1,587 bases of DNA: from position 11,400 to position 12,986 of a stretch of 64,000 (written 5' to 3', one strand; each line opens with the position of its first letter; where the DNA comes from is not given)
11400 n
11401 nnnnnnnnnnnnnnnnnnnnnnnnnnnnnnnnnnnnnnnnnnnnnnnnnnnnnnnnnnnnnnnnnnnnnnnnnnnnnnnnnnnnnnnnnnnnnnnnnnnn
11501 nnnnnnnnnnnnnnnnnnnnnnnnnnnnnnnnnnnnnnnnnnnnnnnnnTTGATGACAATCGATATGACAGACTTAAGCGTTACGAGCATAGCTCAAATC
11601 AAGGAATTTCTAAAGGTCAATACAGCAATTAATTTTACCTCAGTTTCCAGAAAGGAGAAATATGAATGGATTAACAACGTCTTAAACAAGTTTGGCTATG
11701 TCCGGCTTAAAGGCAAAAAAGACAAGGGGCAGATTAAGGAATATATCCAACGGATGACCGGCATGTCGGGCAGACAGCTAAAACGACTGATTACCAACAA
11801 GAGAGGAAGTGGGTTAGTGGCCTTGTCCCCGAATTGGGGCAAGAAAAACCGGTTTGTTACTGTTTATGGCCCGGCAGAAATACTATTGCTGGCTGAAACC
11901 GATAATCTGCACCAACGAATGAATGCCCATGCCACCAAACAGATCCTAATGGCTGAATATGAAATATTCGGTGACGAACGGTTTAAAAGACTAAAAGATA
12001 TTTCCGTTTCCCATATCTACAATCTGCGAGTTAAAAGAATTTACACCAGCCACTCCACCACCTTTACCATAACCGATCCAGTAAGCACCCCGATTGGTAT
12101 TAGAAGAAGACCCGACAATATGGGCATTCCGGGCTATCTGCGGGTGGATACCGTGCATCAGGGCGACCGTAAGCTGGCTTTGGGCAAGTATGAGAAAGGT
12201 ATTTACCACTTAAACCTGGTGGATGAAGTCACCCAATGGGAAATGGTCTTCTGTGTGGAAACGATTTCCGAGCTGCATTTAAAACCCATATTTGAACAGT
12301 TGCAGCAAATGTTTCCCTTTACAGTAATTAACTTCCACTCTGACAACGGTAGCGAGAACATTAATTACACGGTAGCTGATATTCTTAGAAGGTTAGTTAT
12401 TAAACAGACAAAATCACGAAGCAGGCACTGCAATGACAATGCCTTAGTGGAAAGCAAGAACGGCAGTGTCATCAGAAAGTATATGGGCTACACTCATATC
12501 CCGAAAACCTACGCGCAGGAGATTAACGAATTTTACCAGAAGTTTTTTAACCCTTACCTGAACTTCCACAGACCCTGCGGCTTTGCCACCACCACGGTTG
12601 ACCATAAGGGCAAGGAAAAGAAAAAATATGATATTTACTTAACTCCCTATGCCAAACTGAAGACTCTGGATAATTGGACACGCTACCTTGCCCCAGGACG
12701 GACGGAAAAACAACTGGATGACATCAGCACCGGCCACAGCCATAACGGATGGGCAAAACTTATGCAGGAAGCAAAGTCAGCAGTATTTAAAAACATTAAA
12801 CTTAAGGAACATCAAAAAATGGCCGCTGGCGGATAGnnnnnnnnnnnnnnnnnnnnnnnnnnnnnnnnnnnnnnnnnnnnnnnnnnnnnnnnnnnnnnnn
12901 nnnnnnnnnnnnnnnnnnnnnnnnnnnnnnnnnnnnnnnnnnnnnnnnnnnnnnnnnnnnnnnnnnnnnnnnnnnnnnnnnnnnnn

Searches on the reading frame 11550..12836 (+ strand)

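Call 25: search_protein_families(library=pfam, proteins=[window:11550-12836:+], max_evalue=0.001)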
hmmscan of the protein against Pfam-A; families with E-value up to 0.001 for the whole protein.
window:11550-12836:+ (428 aa): 1 family
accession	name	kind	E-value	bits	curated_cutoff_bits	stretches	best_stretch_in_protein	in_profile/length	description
PF00665.32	rve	-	3.7e-05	24.4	32.6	1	204-294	9-102/102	Integrase core domain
